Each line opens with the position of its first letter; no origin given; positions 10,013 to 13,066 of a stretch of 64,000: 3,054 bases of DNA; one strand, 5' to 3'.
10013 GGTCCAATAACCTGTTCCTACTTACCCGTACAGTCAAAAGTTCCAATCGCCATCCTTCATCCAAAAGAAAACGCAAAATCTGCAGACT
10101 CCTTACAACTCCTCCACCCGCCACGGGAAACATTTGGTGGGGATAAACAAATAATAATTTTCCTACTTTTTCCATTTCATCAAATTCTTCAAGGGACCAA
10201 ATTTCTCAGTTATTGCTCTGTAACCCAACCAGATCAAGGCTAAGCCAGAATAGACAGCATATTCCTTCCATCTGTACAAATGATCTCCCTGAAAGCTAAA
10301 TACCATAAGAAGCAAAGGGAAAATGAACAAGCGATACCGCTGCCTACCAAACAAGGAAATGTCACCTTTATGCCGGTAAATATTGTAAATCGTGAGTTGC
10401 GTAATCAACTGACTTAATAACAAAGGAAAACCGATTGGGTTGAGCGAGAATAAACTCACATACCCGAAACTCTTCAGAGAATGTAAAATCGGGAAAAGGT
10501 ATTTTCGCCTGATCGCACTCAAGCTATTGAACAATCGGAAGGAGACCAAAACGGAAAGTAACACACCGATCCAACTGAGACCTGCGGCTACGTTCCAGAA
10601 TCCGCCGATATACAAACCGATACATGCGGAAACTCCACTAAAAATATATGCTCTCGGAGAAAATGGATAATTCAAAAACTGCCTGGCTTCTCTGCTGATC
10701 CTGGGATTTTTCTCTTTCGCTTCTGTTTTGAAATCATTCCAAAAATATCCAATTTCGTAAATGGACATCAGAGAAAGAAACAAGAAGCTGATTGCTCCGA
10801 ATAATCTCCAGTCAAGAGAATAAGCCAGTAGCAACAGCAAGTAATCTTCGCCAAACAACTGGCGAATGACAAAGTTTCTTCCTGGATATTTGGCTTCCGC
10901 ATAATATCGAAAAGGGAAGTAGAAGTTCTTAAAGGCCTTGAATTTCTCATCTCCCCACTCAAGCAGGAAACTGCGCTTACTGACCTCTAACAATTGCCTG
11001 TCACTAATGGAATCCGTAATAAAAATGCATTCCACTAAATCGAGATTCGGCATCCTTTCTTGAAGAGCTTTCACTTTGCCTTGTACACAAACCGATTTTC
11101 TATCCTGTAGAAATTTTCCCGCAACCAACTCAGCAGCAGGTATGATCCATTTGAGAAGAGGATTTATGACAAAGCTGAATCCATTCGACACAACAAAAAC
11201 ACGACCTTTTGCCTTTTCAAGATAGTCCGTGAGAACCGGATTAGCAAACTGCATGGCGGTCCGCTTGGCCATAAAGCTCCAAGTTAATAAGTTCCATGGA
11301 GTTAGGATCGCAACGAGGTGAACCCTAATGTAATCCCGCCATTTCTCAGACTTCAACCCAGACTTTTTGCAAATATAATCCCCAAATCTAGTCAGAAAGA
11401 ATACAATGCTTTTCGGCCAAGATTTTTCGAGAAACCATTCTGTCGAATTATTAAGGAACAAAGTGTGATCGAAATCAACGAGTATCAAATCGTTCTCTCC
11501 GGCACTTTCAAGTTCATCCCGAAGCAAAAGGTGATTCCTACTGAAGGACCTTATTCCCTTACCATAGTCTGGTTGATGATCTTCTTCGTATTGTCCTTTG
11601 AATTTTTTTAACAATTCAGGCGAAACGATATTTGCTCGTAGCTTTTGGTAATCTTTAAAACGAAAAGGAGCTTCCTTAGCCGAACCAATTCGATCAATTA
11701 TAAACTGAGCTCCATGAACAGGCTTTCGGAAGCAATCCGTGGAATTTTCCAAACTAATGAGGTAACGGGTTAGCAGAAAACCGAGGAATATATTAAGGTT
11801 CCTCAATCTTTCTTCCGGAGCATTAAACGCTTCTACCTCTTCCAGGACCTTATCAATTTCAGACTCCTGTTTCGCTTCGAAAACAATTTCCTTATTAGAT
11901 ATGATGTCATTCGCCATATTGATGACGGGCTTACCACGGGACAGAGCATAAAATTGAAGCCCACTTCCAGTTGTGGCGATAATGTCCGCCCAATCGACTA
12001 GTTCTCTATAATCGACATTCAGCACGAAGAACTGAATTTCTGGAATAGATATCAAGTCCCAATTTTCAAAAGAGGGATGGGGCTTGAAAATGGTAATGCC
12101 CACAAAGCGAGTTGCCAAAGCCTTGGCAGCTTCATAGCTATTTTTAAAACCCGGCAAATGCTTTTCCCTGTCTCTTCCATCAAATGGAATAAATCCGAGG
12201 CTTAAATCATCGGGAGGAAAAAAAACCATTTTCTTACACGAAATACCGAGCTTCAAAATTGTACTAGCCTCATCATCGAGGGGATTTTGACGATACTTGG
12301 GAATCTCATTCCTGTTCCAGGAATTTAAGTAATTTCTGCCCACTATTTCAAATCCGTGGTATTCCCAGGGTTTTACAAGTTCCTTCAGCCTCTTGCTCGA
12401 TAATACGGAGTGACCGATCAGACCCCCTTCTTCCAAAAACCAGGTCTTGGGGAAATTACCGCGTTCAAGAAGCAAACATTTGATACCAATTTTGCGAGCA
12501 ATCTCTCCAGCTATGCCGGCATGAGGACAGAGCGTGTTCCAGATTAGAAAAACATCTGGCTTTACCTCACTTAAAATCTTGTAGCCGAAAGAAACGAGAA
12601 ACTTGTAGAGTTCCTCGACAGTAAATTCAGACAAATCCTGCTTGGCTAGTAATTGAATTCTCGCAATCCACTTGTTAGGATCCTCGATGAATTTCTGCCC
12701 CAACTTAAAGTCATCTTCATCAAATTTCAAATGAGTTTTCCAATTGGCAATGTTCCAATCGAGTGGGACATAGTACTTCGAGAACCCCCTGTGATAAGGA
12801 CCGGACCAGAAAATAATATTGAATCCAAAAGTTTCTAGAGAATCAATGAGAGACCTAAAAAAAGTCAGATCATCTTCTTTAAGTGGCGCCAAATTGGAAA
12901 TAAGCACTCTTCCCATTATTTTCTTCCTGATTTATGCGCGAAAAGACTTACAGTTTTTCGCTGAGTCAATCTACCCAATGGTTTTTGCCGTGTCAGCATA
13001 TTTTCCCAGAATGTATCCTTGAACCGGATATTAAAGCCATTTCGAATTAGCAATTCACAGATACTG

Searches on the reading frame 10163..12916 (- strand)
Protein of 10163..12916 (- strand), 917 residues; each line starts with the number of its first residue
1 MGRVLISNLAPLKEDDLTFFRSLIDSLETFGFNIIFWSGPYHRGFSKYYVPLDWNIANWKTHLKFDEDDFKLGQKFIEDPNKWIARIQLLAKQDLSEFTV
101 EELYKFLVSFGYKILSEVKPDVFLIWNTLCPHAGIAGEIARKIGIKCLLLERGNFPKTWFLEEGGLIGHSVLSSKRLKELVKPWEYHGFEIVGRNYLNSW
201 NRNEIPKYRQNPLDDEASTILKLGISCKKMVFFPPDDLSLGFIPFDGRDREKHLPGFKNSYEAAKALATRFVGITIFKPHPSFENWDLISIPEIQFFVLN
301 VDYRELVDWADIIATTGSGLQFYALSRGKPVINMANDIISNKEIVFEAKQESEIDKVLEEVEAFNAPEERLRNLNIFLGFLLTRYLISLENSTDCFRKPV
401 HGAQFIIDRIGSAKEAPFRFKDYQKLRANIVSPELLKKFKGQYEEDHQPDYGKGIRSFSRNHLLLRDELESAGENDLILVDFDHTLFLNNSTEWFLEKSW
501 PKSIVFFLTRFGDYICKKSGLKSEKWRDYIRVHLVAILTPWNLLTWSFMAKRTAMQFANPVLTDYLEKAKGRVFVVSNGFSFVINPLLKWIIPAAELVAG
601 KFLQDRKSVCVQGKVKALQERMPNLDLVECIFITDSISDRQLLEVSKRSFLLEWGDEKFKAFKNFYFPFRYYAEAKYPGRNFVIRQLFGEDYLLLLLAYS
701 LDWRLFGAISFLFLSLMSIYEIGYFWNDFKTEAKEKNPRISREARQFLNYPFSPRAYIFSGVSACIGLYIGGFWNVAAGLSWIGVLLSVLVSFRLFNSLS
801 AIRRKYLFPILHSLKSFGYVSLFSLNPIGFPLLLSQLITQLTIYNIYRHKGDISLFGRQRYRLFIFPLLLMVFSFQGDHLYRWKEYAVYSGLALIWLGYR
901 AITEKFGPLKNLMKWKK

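Call 60: search_protein_families(library=pfam, proteins=[window:10163-12916:-], max_evalue=0.00001)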
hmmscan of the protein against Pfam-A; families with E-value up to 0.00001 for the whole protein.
window:10163-12916:- (917 aa): 1 family
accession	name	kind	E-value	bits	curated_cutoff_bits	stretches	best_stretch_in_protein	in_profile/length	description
PF12710.13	HAD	-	1.8e-11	45.2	27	1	478-644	1-189/189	haloacid dehalogenase-like hydrolase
